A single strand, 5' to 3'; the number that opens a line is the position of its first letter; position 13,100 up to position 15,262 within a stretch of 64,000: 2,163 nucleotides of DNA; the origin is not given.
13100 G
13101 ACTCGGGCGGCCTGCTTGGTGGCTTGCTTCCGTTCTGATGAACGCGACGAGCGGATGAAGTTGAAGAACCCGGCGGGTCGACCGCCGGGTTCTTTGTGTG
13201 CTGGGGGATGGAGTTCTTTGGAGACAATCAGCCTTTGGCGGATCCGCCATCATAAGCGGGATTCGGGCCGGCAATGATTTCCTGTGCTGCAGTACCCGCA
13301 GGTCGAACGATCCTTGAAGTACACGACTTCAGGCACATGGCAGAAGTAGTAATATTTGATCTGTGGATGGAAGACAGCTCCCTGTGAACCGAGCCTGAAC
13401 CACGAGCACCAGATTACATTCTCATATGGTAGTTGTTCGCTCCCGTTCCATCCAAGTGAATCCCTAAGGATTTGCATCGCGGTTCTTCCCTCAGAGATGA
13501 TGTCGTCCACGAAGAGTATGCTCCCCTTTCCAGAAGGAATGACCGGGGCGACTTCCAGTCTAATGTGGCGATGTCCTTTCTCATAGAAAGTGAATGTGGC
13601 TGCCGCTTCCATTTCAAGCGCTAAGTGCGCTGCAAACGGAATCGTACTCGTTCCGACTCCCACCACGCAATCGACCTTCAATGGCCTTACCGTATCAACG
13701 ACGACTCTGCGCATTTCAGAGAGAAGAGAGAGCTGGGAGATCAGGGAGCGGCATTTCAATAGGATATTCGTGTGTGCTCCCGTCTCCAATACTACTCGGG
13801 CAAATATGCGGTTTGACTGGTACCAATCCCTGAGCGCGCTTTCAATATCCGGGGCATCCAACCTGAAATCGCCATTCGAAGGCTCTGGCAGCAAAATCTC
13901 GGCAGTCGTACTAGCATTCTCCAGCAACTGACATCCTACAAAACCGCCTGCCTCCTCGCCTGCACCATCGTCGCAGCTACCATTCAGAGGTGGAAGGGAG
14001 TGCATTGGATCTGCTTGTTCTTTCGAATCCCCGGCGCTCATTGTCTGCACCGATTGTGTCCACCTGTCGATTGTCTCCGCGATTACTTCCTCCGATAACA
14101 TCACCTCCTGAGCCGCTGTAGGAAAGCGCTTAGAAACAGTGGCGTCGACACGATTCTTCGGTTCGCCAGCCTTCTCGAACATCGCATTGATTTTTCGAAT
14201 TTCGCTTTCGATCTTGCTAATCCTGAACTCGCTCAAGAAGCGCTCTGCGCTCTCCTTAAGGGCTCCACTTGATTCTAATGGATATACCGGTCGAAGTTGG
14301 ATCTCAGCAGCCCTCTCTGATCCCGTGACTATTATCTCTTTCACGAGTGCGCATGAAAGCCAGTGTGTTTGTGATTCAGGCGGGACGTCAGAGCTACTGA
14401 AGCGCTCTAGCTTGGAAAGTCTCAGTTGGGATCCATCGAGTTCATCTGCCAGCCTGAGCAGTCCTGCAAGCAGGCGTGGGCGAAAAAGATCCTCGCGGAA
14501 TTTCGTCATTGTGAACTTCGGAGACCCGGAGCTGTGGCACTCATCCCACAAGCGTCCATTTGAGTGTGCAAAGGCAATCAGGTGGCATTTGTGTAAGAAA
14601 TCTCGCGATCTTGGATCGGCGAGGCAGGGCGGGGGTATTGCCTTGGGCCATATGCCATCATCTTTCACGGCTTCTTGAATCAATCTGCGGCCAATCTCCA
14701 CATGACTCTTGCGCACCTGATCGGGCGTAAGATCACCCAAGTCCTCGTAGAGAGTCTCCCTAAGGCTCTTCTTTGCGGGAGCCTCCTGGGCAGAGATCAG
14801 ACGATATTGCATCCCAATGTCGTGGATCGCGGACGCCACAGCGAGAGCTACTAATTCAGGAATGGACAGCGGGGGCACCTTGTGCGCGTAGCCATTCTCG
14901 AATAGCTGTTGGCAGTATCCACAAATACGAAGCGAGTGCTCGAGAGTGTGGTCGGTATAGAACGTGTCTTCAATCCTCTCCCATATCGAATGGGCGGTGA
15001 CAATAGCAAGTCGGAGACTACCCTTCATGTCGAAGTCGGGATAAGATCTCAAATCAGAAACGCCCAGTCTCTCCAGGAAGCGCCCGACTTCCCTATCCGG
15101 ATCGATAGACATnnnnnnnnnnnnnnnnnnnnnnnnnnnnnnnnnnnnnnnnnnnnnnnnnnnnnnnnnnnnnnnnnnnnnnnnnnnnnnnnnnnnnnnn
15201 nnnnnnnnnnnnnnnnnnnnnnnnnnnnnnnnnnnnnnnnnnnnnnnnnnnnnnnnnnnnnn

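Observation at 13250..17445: Low-GC three-gene island encoding an HD-PRTase fusion, a degenerate PRTase-like protein and an unknown protein — a candidate undescribed nucleotide-targeting (defence-like) system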

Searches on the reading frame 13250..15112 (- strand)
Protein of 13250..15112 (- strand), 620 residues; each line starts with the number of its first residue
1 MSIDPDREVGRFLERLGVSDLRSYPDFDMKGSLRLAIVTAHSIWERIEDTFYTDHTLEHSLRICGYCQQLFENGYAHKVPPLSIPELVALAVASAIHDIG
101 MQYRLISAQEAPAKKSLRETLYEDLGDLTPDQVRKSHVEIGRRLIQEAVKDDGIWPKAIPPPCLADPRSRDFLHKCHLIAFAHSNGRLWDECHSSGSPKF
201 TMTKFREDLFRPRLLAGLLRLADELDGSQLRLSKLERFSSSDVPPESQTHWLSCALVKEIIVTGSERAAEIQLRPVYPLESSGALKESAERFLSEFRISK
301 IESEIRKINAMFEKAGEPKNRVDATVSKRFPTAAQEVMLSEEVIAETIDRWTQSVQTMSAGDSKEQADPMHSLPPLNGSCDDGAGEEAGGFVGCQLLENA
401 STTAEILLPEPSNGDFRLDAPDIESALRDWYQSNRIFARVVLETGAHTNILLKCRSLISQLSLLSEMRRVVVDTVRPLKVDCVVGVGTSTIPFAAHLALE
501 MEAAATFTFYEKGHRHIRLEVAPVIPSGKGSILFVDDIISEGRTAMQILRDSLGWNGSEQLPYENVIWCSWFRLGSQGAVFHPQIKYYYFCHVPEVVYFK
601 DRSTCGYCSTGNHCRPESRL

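Call 3: search_protein_families(library=pfam, proteins=[window:13250-15112:-], max_evalue=1)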
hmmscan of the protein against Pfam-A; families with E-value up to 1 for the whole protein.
window:13250-15112:- (620 aa): 2 families
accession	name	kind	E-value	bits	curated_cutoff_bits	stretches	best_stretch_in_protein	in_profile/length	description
PF24391.1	HD-CE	-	1.3e-18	68.1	27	1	52-257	4-217/263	HD-CE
PF00156.33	Pribosyltran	-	0.028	14.2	26.3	1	477-545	27-103/158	Phosphoribosyl transferase domain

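Call 4: search_protein_families(library=padloc, proteins=[window:13250-15112:-], max_evalue=1)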
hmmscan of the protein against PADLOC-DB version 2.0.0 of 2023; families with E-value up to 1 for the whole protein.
window:13250-15112:- (620 aa): 1 family
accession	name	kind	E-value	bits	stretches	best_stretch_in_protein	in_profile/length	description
PDLC03762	RT_UG24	-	0.023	10.8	1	216-261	861-907/1036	DRT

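Call 5: search_protein_families(library=ncbifam, proteins=[window:13250-15112:-], max_evalue=1)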
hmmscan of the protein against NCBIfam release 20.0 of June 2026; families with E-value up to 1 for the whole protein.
window:13250-15112:- (620 aa): 7 families
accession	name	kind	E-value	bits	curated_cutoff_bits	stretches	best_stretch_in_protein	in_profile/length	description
NF002620.0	PRK02277.1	subfamily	6.6e-05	22.7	115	1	448-549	53-161/201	orotate phosphoribosyltransferase-like protein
NF001729.0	PRK00455.1-3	equivalog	0.0016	17.8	245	1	443-548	37-145/231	orotate phosphoribosyltransferase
NF010382.0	PRK13809.1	equivalog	0.0017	17.8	208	1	425-549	12-138/210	orotate phosphoribosyltransferase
NF004034.0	PRK05500.1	equivalog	0.0024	16.5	656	1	436-547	301-411/478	bifunctional orotidine-5'-phosphate decarboxylase/orotate phosphoribosyltransferase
TIGR00336.1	pyrE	equivalog_domain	0.0057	16.4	106.8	1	441-547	15-126/173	orotate phosphoribosyltransferase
NF006328.0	PRK08558.1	equivalog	0.029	13.9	184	1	456-506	88-138/238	adenine phosphoribosyltransferase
NF005537.0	PRK07199.1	subfamily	0.031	13.4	322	1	492-550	173-232/301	ribose-phosphate diphosphokinase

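Call 7: find_homologous_proteins(query=window:13250-15112:-)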
Query window:13250-15112:- (620 aa): 2 proteins with E <= 0.001 among 8000 candidates.
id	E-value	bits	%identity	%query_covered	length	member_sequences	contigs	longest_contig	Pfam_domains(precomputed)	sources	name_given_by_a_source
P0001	0.0e+0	1429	100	100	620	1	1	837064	PF24391.2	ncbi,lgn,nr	ncbi:phosphoribosyltransferase [bacterium]|nr:phosphoribosyltransferase [bacterium]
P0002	6.1e-43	166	28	95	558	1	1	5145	PF24391.2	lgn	-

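Call 8: find_encoding_contigs(protein=P0002, flank=10000)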
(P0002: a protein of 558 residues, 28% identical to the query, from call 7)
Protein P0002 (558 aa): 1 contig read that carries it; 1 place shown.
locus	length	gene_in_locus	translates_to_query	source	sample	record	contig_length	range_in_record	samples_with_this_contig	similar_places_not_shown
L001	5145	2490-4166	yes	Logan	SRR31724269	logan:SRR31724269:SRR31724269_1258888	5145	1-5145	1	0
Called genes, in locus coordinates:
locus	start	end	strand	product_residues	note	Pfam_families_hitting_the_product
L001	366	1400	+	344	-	-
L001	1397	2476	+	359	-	-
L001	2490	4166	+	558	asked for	PF24391:HD-CE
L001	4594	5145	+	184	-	?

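Call 17: search_solved_structures(query=window:13250-15112:-, max_evalue=10, show_alignments=2)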
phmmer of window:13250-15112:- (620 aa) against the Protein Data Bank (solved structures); distinct sequences matched with E-value up to 10: 4.
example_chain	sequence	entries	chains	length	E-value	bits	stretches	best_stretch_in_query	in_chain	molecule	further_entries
2yzk_A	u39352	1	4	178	0.0096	18.2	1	440-547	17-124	Orotate phosphoribosyltransferase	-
3qw4_B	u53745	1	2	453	0.11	14.8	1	437-549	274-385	UMP synthase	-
2wns_A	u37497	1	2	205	0.43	12.8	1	437-548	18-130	OROTATE PHOSPHORIBOSYLTRANSFERASE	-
6hxj_B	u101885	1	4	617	1.8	10.7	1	300-354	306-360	ATP-citrate lyase alpha-subunit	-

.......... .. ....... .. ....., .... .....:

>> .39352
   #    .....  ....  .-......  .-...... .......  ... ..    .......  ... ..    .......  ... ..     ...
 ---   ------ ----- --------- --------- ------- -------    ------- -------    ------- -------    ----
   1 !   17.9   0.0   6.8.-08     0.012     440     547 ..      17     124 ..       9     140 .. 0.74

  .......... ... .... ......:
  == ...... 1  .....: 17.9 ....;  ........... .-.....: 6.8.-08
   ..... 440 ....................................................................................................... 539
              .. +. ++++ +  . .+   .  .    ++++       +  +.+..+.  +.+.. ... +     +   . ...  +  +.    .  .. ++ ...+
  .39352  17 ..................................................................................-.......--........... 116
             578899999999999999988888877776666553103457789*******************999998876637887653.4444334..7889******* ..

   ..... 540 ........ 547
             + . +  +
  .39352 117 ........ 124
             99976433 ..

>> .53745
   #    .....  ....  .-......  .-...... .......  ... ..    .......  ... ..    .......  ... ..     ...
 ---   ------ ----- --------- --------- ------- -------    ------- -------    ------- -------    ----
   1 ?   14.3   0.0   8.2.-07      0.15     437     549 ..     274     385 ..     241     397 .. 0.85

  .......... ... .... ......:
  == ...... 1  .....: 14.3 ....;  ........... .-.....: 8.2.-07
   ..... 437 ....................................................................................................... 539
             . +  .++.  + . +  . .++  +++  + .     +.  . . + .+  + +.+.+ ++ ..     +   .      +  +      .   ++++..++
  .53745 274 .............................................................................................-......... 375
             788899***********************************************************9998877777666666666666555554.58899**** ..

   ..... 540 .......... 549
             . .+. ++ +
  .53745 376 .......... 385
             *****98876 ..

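Call 19: search_protein_families(library=pfam, proteins=[L001:366-1400:+, L001:1397-2476:+, P0002, L001:4594-5145:+], max_evalue=10)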
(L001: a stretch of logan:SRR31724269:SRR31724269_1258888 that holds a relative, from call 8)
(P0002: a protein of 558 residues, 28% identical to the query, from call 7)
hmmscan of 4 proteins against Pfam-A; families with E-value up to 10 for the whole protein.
L001:366-1400:+ (344 aa): 0 families

L001:1397-2476:+ (359 aa): 2 families
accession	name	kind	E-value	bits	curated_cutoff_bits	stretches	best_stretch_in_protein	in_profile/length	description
PF00156.33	Pribosyltran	-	0.0077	16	26.3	1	283-327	81-124/158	Phosphoribosyl transferase domain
PF13671.12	AAA_33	-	0.036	14.8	27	1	47-94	65-111/143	AAA domain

P0002 (558 aa): 2 families
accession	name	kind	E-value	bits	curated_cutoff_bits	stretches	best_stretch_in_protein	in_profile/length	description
PF24391.1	HD-CE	-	1.2e-13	51.8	27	1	32-251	4-239/263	HD-CE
PF01966.28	HD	-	0.013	16.2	22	1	38-94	3-66/116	HD domain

L001:4594-5145:+ (184 aa): 1 family
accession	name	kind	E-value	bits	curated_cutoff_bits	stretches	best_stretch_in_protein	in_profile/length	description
PF20341.3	DUF6636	-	0.068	13.7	27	1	37-88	58-105/140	Family of unknown function (DUF6636)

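Call 34: find_related_loci(query=A3, collection=genome_contigs, flank=10000)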
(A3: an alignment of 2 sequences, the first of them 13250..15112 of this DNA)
Query A3 (620 aa) in genome_contigs; peptide patterns used: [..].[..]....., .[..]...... (x = any residue, [..] = any of these).
36 stretches matched a pattern, but none encodes a relative of the query by tblastn (E <= 1e-3).

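Call 53: search_protein_representatives(alignment_id=A3)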
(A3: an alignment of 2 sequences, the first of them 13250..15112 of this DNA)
Query: 2 sequences, 636 profile positions. Proteins with E-value up to 0.001 (for the whole library): 974; up to 1e-10: 254; up to 1e-30: 74. The best 150 are listed.
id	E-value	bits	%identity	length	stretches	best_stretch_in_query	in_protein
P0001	0.0e+00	1226.7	-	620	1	1-635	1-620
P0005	4.2e-180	616.9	-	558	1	25-634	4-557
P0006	3.6e-108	379.3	-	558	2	25-317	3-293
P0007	3.0e-103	363.1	-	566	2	30-319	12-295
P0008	1.8e-98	347.3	-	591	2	9-319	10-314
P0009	5.8e-93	329.1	-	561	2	34-319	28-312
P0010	1.6e-87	311.1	-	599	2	1-316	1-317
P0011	7.5e-82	292.3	-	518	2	97-319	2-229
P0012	6.1e-80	286.0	-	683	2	12-315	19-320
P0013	7.3e-77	275.9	-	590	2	35-316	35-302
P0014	6.9e-75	269.3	-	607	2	32-318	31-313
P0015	3.9e-74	266.9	-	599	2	31-320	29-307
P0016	4.4e-74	266.7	-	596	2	34-318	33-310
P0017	2.3e-73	264.3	-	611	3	37-327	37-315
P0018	2.6e-73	264.1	-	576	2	38-327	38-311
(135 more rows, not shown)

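Call 56: find_related_loci(query=A4, collection=genome_contigs, flank=8000)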
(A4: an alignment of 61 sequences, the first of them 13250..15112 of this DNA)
Query A4 (620 aa) in genome_contigs; peptide patterns used: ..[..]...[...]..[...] (x = any residue, [..] = any of these).
63 stretches matched a pattern; 20 encode a relative of the query (tblastn E <= 1e-3); 20 distinct loci.
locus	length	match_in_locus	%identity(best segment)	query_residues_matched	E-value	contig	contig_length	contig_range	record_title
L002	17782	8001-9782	29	6-617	8e-67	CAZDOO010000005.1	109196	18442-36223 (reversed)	MAG TPA_asm: uncultured Verrucomicrobiota bacterium isolate SRP220891_co1_482 genome assembly, contig: NODE_255_length_1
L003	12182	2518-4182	27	43-611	8e-53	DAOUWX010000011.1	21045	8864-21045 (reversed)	MAG TPA_asm: Atribacterota bacterium isolate CSMAG_886 CSMAG_886_k141_22505_length_21045_cov_21.0196, whole genome shotg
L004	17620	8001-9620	27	26-609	2e-48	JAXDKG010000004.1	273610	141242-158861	MAG: Acidobacteriota bacterium isolate BP_59 scaffold_2526471, whole genome shotgun sequence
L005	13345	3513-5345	26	27-612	1e-44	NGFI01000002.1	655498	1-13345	MAG: Gemmatimonadetes bacterium 2013_60CM_65_52 2013_60cm_scaffold_16, whole genome shotgun sequence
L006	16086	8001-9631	29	40-620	4e-48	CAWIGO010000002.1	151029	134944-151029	MAG: uncultured Verrucomicrobiae bacterium isolate MFD03726.bin.1.231 genome assembly, contig: contig_20467, whole genom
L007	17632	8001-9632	25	12-612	7e-23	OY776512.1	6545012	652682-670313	MAG: Desulfarculaceae bacterium isolate e2237022-3439-453f-a1e0-3d3180ebaa11 genome assembly, chromosome: 1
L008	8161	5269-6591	26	52-549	6e-21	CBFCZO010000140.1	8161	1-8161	MAG TPA_asm: uncultured bacterium isolate SRR26215680_concoct_129 genome assembly, contig: ERZ25073474.10285, whole geno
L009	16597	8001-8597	28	42-260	1e-15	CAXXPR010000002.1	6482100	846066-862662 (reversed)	MAG: Desulfatiglandales bacterium isolate a8f5a47d-4dac-4919-b032-e1fff6f47f18 genome assembly, contig: contig_2, whole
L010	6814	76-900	26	20-325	9e-14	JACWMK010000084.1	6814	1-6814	MAG: Methanobacterium sp. isolate SPRUCE.2016.2.metabat2.56 SPRUCE.2016.2_scaffold_10977, whole genome shotgun sequence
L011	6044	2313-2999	27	20-266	6e-11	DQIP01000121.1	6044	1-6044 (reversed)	MAG TPA_asm: Candidatus Methanovorans sp. isolate HMMV ANME3_116, whole genome shotgun sequence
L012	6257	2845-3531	27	20-266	6e-11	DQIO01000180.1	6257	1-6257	MAG TPA_asm: Methanosarcinaceae archaeon isolate HMMV2 LBLEPAFP_155, whole genome shotgun sequence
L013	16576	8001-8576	27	29-251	2e-10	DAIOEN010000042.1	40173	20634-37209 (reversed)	MAG TPA_asm: Vulcanimicrobiota bacterium isolate CTOTU7676 NODE_1784_length_40173_cov_27.744828, whole genome shotgun se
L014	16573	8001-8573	30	42-262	1e-9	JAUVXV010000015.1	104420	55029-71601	MAG: Candidatus Heimdallarchaeota archaeon isolate CSMAG_1225 CSMAG_1225_k141_1562764_length_104420_cov_17.9964, whole g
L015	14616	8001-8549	26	52-251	2e-8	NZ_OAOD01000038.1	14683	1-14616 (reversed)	Clostridium peptidivorans isolate src2, whole genome shotgun sequence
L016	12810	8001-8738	26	43-317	5e-7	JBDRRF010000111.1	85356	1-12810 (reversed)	MAG: Pseudomonadota bacterium isolate MEGAHIT-group-2.86 k141_1047242, whole genome shotgun sequence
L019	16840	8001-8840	24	29-329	4e-6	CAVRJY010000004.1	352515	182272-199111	MAG: Nitrospirota bacterium isolate MFD01299.bin.1.245 genome assembly, contig: contig_34354, whole genome shotgun seque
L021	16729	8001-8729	26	71-326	2e-4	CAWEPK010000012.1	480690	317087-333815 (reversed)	MAG: uncultured delta proteobacterium isolate MFD02138.bin.2.11 genome assembly, contig: contig_27733, whole genome shot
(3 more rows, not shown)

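Call 58: find_related_loci(query=A4, collection=metagenome_contigs, flank=8000)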
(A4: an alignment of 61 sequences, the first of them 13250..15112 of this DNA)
Query A4 (620 aa) in metagenome_contigs; peptide patterns used: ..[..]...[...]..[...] (x = any residue, [..] = any of these).
85 stretches matched a pattern; 35 encode a relative of the query (tblastn E <= 1e-3); 35 distinct loci.
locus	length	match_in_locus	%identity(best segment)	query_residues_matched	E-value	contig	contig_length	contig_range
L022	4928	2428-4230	29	8-611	3e-67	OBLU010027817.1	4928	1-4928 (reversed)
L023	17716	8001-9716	28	38-620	7e-52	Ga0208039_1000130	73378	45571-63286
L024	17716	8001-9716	28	38-620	7e-52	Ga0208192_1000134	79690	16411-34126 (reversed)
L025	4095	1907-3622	26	1-611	5e-52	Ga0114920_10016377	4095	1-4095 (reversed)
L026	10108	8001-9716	28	38-620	7e-52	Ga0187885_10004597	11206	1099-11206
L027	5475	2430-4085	27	33-608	3e-51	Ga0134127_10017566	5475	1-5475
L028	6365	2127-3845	27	3-611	4e-48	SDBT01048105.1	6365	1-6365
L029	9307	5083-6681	26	42-611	3e-47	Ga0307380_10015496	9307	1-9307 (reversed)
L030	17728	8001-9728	25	2-611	1e-44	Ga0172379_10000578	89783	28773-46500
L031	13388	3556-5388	26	27-612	1e-44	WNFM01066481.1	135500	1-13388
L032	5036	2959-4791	26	27-612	1e-44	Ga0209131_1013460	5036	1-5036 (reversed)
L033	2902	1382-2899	27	1-540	2e-41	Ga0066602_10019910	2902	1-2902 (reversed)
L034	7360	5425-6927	25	42-615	2e-36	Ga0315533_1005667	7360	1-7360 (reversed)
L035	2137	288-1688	23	40-549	2e-33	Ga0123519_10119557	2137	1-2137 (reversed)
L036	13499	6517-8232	23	4-615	5e-32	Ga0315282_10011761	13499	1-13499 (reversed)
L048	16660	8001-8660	28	52-298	5e-11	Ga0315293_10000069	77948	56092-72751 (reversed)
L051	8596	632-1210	26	39-262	3e-6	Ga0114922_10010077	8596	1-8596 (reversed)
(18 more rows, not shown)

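Call 59: find_related_loci(query=A4, collection=viral_contigs, flank=8000)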
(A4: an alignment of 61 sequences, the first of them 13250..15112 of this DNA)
Query A4 (620 aa) in viral_contigs; peptide patterns used: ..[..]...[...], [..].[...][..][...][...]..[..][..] (x = any residue, [..] = any of these).
77 stretches matched a pattern, but none encodes a relative of the query by tblastn (E <= 1e-3).

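Call 75: search_protein_families(library=padloc, alignment_id=A7, max_evalue=0.00001)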
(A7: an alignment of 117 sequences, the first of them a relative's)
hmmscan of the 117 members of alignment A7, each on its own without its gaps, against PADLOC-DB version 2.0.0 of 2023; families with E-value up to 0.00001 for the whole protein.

A. member 1, L002:69-479:+ (136 aa): 0 families

B. families by the number of members that match (of 117 scanned): 227 families (the first 25 are shown)
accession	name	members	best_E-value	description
PDLC04787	PDC-S01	3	3.7e-13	-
PDLC04790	PDC-S01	2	9.6e-59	-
PDLC04789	PDC-S01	2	8.8e-24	-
PDLC04135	mad3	2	7.2e-17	mads_3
PDLC04791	PDC-S01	2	1.3e-11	-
PDLC04788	PDC-S01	2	3.8e-11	-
PDLC02914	ATPase-Toprim_I-B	2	7.5e-09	-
PDLC03859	LmuB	2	7.1e-08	-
PDLC04786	PDC-S01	2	1.4e-06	-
PDLC04792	PDC-S01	2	2.1e-06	-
PDLC04984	PDC-S27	1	1.4e-194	-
PDLC00102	GajA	1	7.8e-192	AAA ATPase domain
PDLC00098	GajA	1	5.6e-176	AAA ATPase domain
PDLC03243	MTase_II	1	2.4e-117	Type II methyltransferase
PDLC00148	GajB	1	3e-110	UrvD helicase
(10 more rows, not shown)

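Call 76: search_protein_families(library=pfam, alignment_id=A7, max_evalue=0.00001)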
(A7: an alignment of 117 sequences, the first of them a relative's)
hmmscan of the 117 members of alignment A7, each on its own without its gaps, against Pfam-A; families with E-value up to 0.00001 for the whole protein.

A. member 1, L002:69-479:+ (136 aa): 0 families

B. families by the number of members that match (of 117 scanned): 111 families (the first 25 are shown)
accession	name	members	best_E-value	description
PF00589.27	Phage_integrase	3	3.8e-33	Phage integrase family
PF13683.12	rve_3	3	1.6e-17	Integrase core domain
PF00890.30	FAD_binding_2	3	6.5e-13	FAD binding domain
PF01645.23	Glu_synthase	2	9.9e-75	Conserved region in glutamate synthase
PF01266.30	DAO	2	7.9e-73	FAD dependent oxidoreductase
PF07992.20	Pyr_redox_2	2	6.6e-59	Pyridine nucleotide-disulphide oxidoreductase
PF13635.12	DUF4143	2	7.9e-37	Domain of unknown function (DUF4143)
PF13738.12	Pyr_redox_3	2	7e-23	Pyridine nucleotide-disulphide oxidoreductase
PF13450.12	NAD_binding_8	2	3.5e-22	NAD(P)-binding Rossmann-like domain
PF01510.30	Amidase_2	2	1.8e-21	N-acetylmuramoyl-L-alanine amidase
PF12831.13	FAD_oxidored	2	3.5e-20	FAD dependent oxidoreductase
PF13401.12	AAA_22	2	7.3e-16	AAA domain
PF00070.33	Pyr_redox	2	1.3e-15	Pyridine nucleotide-disulphide oxidoreductase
PF01637.24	ATPase_2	2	1.2e-14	ATPase domain predominantly from Archaea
PF00665.32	rve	2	2.5e-13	Integrase core domain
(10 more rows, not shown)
